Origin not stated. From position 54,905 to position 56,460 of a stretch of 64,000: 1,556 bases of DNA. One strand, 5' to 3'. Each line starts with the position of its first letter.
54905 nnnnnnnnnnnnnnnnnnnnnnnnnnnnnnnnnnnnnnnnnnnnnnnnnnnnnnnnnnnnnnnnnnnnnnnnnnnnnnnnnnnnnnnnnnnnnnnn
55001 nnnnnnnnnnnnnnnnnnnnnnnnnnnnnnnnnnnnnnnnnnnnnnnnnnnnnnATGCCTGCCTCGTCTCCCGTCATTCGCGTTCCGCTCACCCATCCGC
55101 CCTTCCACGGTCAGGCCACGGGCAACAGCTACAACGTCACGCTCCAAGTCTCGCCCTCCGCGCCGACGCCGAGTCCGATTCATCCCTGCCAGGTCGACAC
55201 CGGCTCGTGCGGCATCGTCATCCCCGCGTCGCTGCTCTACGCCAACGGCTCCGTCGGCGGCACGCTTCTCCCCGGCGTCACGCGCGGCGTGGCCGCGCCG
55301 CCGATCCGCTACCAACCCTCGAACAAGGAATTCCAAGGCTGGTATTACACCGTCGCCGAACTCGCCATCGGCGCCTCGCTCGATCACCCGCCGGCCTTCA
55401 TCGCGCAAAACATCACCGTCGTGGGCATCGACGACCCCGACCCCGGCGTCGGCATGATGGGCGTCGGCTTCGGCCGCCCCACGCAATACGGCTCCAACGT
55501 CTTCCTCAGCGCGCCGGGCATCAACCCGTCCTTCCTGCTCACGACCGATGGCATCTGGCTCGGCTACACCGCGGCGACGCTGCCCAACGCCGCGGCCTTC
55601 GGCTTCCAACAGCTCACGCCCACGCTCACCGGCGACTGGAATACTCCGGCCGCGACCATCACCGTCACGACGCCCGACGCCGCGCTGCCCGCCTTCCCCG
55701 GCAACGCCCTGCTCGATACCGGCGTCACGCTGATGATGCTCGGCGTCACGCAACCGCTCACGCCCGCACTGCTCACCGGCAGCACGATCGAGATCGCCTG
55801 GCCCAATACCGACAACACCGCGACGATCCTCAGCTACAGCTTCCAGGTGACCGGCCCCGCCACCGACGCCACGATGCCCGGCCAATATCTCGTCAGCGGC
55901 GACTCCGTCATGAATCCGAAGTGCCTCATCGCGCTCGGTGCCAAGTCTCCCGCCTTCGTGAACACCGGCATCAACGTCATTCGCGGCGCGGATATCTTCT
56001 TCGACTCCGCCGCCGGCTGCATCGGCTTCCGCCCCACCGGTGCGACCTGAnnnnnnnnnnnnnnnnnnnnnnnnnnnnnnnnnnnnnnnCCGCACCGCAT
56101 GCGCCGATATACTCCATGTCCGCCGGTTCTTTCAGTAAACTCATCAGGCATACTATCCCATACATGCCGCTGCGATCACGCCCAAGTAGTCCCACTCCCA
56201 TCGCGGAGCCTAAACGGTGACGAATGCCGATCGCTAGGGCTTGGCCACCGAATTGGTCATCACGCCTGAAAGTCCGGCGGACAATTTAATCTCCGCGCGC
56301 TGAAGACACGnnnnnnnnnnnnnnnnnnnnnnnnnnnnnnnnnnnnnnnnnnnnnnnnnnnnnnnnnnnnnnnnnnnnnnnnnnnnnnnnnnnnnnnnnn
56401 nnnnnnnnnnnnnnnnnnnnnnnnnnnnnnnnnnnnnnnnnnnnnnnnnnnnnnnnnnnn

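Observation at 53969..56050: Tandem pair of signal-less pepsin-like aspartic proteases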

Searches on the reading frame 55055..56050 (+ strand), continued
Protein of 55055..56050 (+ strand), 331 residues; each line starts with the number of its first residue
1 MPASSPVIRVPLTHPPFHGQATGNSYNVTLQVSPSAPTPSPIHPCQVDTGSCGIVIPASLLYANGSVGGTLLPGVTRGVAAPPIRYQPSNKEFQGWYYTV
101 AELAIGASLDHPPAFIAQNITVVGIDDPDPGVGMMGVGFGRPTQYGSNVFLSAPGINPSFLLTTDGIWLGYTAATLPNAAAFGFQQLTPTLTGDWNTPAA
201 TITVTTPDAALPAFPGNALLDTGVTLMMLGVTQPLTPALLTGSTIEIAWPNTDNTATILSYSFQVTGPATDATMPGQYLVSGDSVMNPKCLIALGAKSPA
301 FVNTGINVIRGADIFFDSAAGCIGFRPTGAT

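Call 41: find_encoding_contigs(protein=P0003, flank=8000, max_places=3)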
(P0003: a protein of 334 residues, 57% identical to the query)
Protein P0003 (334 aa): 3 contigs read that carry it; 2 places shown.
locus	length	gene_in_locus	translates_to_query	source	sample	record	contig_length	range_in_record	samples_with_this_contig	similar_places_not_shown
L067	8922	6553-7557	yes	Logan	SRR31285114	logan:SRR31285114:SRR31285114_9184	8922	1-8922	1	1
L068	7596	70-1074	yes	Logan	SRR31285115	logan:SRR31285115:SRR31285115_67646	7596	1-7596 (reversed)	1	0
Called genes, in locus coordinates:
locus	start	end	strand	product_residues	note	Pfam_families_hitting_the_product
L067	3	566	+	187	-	?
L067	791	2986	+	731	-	PF00521:DNA_topoisoIV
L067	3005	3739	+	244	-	-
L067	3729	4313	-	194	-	PF10543:ORF6N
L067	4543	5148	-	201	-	PF03992:ABM (weak), PF27539:Y2318_C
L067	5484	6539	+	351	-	-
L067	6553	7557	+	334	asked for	-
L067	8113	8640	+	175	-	-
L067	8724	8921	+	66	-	?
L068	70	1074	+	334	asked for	-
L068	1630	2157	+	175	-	-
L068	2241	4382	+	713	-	-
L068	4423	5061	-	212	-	PF13489:Methyltransf_23, PF13847:Methyltransf_31 (weak), PF08241:Methyltransf_11, PF08242:Methyltransf_12, PF13649:Methyltransf_25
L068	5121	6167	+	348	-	PF08279:HTH_11 (weak), PF13280:WYL, PF25583:WCX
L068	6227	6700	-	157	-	-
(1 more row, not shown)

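Call 44: find_encoding_contigs(protein=P0008, flank=9000, max_places=2)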
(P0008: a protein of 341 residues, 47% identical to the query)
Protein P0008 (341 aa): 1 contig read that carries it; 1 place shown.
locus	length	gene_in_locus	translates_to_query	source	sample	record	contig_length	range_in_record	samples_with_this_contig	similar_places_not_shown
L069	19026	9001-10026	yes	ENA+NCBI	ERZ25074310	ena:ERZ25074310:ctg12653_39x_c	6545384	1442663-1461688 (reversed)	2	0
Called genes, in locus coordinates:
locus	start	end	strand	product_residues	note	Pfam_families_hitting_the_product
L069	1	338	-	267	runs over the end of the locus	-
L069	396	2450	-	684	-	-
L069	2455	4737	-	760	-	-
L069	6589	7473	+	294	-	PF00493:MCM (faint), PF01078:Mg_chelatase, PF07728:AAA_5, PF13335:Mg_chelatase_C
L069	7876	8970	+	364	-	-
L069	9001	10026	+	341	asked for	-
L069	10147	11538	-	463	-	PF14559:TPR_19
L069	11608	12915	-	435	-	PF08245:Mur_ligase_M, PF02875:Mur_ligase_C (faint)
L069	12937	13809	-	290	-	PF01039:Carboxyl_trans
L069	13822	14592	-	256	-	PF18912:DZR_2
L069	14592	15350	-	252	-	PF01416:PseudoU_synth_1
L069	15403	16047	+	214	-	PF00702:Hydrolase, PF12710:HAD, PF13419:HAD_2, PF13242:Hydrolase_like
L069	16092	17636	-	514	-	PF00709:Adenylsucc_synt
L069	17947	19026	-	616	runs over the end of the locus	PF13230:GATase_4 (faint), PF13522:GATase_6, PF13537:GATase_7, PF01380:SIS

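Call 45: find_encoding_contigs(protein=P0013, flank=9000, max_places=2)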
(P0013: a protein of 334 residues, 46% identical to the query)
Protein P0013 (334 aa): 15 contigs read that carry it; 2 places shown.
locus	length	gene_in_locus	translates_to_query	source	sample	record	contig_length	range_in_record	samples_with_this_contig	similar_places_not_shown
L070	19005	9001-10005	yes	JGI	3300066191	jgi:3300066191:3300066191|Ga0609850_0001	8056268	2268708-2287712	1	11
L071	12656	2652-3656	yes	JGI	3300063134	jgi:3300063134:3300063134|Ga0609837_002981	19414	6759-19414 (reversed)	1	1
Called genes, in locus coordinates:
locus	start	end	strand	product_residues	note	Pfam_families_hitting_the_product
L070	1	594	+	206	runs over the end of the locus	PF01726:LexA_DNA_bind, PF00717:Peptidase_S24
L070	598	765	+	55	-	-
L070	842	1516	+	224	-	-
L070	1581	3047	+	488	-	PF00817:IMS, PF11799:IMS_C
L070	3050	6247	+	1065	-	PF02811:PHP, PF07733:DNA_pol3_alpha, PF17657:DNA_pol3_finger, PF14579:HHH_6, PF01336:tRNA_anti-codon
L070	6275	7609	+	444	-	-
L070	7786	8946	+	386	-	-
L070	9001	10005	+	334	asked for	-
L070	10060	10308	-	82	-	-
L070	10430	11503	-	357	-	-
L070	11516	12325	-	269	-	PF03781:FGE-sulfatase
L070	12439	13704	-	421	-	PF07602:DUF1565 (weak), PF22842:Pel9A-like_beta_helix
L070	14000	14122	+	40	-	-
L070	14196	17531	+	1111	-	PF01590:GAF, PF00989:PAS, PF08448:PAS_4, PF01590:GAF, PF13185:GAF_2, PF00989:PAS, PF08447:PAS_3, PF00512:HisKA, +7 more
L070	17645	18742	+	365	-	PF00294:PfkB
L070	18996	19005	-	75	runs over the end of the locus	-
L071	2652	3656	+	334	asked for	-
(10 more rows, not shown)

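Call 46: find_encoding_contigs(protein=P0015, flank=9000, max_places=2)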
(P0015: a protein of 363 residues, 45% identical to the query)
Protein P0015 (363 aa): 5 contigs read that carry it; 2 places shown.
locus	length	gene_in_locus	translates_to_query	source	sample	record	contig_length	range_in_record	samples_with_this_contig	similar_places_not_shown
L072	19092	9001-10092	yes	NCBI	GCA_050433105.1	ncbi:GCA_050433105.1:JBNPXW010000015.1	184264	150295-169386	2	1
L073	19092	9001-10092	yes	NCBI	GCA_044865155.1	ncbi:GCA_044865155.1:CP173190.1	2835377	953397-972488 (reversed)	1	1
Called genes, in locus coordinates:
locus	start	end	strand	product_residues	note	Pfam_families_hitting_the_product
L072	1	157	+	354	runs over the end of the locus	PF00933:Glyco_hydro_3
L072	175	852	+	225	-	PF02163:Peptidase_M50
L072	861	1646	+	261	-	PF02616:SMC_ScpA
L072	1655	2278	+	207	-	PF04079:SMC_ScpB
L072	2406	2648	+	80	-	PF02416:TatA_B_E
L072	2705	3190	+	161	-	PF02416:TatA_B_E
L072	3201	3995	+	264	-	PF00902:TatC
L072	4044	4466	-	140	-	PF04828:GFA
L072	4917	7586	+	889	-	PF01411:tRNA-synt_2c, PF07973:tRNA_SAD, PF02272:DHHA1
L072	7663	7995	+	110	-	-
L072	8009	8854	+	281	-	PF00158:Sigma54_activat (faint), PF13191:AAA_16 (weak), PF07724:AAA_2, PF13401:AAA_22 (weak), PF00004:AAA, PF07728:AAA_5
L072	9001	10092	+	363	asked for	-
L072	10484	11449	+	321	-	PF00291:PALP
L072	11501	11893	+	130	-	PF00903:Glyoxalase (faint)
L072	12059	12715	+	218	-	PF02588:YitT_membrane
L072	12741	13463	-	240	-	PF22741:PTP-NADK, PF04273:BLH_phosphatase (weak), PF22784:PTP-SAK (weak)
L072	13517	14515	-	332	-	-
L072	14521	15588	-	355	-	-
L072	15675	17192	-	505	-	PF00149:Metallophos, PF02872:5_nucleotid_C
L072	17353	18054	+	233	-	PF00117:GATase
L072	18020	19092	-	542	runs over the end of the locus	PF00994:MoCF_biosynth (faint), PF01128:IspD, PF12804:NTP_transf_3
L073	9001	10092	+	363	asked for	-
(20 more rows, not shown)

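Call 58: search_protein_families(library=pfam, alignment_id=A1, max_evalue=0.01)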
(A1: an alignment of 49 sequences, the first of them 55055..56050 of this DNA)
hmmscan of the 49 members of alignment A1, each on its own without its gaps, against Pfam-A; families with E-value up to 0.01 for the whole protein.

A. member 1, window:55055-56050:+ (331 aa): 1 family
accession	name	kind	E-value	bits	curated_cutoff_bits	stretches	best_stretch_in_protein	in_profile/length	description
PF13650.11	Asp_protease_2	-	0.0081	17.3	24.3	0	47-136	14-87/90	Aspartyl protease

B. families by the number of members that match (of 49 scanned): 2 families
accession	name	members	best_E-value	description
PF20729.2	PE-PGRS_C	14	5.8e-10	PE-PGRS C-terminal aspartyl peptidase-like domain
PF13650.11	Asp_protease_2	9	0.00074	Aspartyl protease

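Call 98: search_protein_families(library=padloc, proteins=[window:55055-56050:+], max_evalue=0.01)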
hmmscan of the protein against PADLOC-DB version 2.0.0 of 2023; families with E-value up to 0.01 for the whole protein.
window:55055-56050:+ (331 aa): 0 families

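Call 99: search_protein_families(library=phrogs, proteins=[window:55055-56050:+], max_evalue=0.01)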
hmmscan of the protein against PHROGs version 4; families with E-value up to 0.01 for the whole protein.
window:55055-56050:+ (331 aa): 0 families

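Call 106: search_protein_families(library=pfam, proteins=[L006:1677-2483:+, L069:6589-7473:+, L072:8009-8854:+, L072:7663-7995:+, L070:6275-7609:+, L004:8313-10142:-], max_evalue=0.001)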
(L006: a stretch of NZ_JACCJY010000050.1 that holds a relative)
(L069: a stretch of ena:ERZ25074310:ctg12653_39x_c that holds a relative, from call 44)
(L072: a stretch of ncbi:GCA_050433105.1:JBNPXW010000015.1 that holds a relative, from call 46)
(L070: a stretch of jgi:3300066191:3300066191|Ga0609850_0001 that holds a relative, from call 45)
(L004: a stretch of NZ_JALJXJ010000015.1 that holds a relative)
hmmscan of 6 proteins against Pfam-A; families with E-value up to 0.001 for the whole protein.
L006:1677-2483:+ (268 aa): 0 families

L069:6589-7473:+ (294 aa): 6 families
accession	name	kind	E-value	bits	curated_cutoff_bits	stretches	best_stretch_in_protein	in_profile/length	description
PF01078.27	Mg_chelatase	-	2.8e-79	265.8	20.3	1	1-182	25-205/207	Magnesium chelatase, subunit ChlI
PF13335.12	Mg_chelatase_C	-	3.9e-32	111.1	26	1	190-286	1-94/94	Magnesium chelatase, subunit ChlI C-terminal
PF07728.20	AAA_5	-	1.7e-08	35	22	1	1-137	2-125/139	AAA domain (dynein-related subfamily)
PF00493.29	MCM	-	7.5e-06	25.6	23.3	1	76-140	114-178/224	MCM P-loop domain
PF00004.35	AAA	-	0.00028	21.8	21.2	0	1-22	1-22/131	ATPase family associated with various cellular activities (AAA)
PF00158.32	Sigma54_activat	-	0.00072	19.7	20.2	0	76-133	86-141/168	Sigma-54 interaction domain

L072:8009-8854:+ (281 aa): 10 families
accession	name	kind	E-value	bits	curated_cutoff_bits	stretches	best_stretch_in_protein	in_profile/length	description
PF07728.20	AAA_5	-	2.1e-13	50.9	22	1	28-172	1-139/139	AAA domain (dynein-related subfamily)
PF00004.35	AAA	-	3.4e-11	44.2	21.2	1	29-179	1-129/131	ATPase family associated with various cellular activities (AAA)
PF07724.20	AAA_2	-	1.7e-07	31.9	27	1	30-165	7-130/166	AAA domain (Cdc48 subfamily)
PF13191.12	AAA_16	-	1.3e-06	29.4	32.6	1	27-122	25-146/167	AAA ATPase domain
PF00158.32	Sigma54_activat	-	1.8e-06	28.2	20.2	0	12-49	8-45/168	Sigma-54 interaction domain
PF13401.12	AAA_22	-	4.5e-06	27.4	27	1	27-129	6-105/130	AAA domain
PF20720.3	nSTAND3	-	0.00037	20.7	27.2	1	10-52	2-43/155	Novel STAND NTPase 3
PF00910.28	RNA_helicase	-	0.00054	20.9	21.5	0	30-67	2-42/105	RNA helicase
PF05729.18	NACHT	-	0.00076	19.8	26.7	0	27-52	1-26/167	NACHT domain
PF13245.12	AAA_19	-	0.00095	19.8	25.1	0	23-134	8-116/134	AAA domain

L072:7663-7995:+ (110 aa): 1 family
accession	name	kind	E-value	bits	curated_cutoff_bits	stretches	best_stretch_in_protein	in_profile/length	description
PF07883.17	Cupin_2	-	0.00018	21.6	27.2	1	53-96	14-54/70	Cupin domain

L070:6275-7609:+ (444 aa): 0 families

L004:8313-10142:- (609 aa): 5 families
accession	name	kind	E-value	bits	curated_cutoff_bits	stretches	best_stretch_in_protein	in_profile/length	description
PF02518.31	HATPase_c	-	1.3e-26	93.6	26.4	1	357-466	2-109/111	Histidine kinase-, DNA gyrase B-, and HSP90-like ATPase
PF12860.13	PAS_7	-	8.6e-21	74.7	27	1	101-213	1-114/115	PAS fold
PF00512.31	HisKA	-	7.6e-12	45.5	26.9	1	248-312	2-66/66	His Kinase A (phospho-acceptor) domain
PF00072.30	Response_reg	-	2.5e-11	44.1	30.2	1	492-603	1-109/111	Response regulator receiver domain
PF13581.12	HATPase_c_2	-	0.0002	21.8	27.4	1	367-439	38-107/127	Histidine kinase-like ATPase domain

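Call 108: search_solved_structures(query=L043:6001-6906:+, max_evalue=0.001, show_alignments=1)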
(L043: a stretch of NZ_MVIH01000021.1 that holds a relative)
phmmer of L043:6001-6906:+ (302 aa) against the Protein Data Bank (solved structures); distinct sequences matched with E-value up to 0.001: 0.

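Call 110: search_solved_structures(query=A8, max_evalue=1, show_alignments=1)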
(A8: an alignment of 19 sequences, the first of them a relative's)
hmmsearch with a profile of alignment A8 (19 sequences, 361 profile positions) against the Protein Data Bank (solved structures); distinct sequences matched with E-value up to 1: 5.
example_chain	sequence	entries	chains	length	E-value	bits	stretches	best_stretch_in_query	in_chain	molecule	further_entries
4ehc_A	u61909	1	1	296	0.00018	24.3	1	27-95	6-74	PE-PGRS FAMILY PROTEIN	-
3fsm_A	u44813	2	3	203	0.51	12.9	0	57-141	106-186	COVALENT DIMER [L-Ala51, D-Ala51'] HIV-1 PROTEASE | COVALENT DIMER [L-ALA51,D-ALA51'] HIV-1 PROTEASE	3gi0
6p9a_B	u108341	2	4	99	0.54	12.8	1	64-141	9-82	HIV-1 Protease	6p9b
3hlo_A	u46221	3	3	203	0.76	12.3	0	57-141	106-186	'covalent dimer' [Gly51/D-Ala51'] HIV-1 protease | [Gly51;Aib51'] 'covalent dimer' HIV-1 protease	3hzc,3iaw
3ka2_A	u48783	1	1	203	0.78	12.3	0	58-130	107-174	[L-Ala51;Gly51']HIV-1 protease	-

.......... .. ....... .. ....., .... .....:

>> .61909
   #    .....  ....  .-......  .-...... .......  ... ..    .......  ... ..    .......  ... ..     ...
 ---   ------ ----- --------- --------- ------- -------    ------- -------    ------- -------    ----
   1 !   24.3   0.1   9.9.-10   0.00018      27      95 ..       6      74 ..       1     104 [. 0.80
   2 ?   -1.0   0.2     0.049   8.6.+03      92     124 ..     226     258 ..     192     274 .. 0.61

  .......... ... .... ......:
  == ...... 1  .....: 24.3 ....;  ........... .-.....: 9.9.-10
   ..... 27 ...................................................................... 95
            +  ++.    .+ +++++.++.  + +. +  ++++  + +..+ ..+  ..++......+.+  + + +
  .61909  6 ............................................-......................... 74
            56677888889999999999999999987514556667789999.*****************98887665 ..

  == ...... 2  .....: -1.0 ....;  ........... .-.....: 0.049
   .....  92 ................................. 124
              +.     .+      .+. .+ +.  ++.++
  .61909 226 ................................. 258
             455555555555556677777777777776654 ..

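Call 114: search_dna_similar(query=window:55055-56050:+, collection=plasmids, mode=protein, max_rows=15)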
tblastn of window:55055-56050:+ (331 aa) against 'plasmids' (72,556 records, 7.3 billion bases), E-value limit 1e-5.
Records with a match: 4; places in all: 4; records where one place covers at least 80% of the query: 3.
Best place of each record, by identity: <60% 4.
By first word of the organism name: Azospirillum 2; Methylobacterium 1; Xanthomonas 1.
By predicted mobility (MOB-suite, as given by PLSDB): non-mobilizable 4.
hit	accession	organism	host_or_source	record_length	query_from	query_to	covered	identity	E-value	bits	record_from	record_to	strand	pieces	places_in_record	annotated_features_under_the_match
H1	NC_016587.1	Azospirillum lipoferum 4B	-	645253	8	325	96%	34.4%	2e-29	126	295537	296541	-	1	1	hypothetical protein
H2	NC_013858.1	Azospirillum sp. B510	-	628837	2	325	98%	31.7%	4e-31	130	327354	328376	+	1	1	hypothetical protein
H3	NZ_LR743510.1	Methylobacterium bullatum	-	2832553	42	318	84%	26.5%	3e-6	56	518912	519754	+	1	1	none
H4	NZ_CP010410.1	Xanthomonas sacchari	cell culture,rice seeds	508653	104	328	68%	28.1%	3e-6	57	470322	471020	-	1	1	hypothetical protein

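Call 116: get_annotated_region(hit=H1, flank=5000)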
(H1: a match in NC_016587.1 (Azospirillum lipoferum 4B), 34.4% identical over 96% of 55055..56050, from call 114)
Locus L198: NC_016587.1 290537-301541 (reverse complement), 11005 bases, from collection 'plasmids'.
description: Azospirillum lipoferum 4B plasmid AZO_p4, complete sequence
organism: Azospirillum lipoferum 4B (NCBI taxid 862719)
taxonomy: Bacteria; Pseudomonadota; Alphaproteobacteria; Rhodospirillales; Azospirillaceae; Azospirillum; Azospirillum lipoferum; Azospirillum lipoferum 4B
host: -; source: -; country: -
typing (MOB-suite, as given by PLSDB): non-mobilizable
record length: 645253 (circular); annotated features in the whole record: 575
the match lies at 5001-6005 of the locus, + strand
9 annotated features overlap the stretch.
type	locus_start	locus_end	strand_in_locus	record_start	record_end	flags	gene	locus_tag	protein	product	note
CDS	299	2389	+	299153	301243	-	-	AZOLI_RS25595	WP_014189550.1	GGDEF domain-containing phosphodiesterase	-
CDS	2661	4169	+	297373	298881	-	-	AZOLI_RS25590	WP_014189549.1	acetyl-CoA hydrolase/transferase family protein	-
CDS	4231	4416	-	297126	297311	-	-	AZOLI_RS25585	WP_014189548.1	hypothetical protein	-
CDS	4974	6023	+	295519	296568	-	-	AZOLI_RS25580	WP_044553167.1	hypothetical protein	-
CDS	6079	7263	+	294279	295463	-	-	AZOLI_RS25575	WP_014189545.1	hypothetical protein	-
CDS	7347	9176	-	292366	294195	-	-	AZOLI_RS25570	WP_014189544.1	NahK/ErcS family hybrid sensor histidine kinase/response regulator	-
CDS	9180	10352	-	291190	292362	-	nosP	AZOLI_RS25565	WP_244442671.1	nitric oxide-sensing protein NosP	GO:0046209 - nitric oxide metabolic process [Evidence IEA]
CDS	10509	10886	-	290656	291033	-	-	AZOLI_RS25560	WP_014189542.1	DUF779 domain-containing protein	-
CDS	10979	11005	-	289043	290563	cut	adh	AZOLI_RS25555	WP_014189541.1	aldehyde dehydrogenase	-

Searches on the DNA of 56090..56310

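Call 87: search_rna_families(source=window, start=56090, end=56310, threshold=evalue, max_evalue=10, show_alignments=2)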
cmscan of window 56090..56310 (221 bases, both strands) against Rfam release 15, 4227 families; matches with E-value up to 10: 1.
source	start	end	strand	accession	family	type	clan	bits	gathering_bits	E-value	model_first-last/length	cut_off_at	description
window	56102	56152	-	RF02054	STnc420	Gene; sRNA;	-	14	70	4.9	1-58/58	no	Salmonella enterica sRNA STnc420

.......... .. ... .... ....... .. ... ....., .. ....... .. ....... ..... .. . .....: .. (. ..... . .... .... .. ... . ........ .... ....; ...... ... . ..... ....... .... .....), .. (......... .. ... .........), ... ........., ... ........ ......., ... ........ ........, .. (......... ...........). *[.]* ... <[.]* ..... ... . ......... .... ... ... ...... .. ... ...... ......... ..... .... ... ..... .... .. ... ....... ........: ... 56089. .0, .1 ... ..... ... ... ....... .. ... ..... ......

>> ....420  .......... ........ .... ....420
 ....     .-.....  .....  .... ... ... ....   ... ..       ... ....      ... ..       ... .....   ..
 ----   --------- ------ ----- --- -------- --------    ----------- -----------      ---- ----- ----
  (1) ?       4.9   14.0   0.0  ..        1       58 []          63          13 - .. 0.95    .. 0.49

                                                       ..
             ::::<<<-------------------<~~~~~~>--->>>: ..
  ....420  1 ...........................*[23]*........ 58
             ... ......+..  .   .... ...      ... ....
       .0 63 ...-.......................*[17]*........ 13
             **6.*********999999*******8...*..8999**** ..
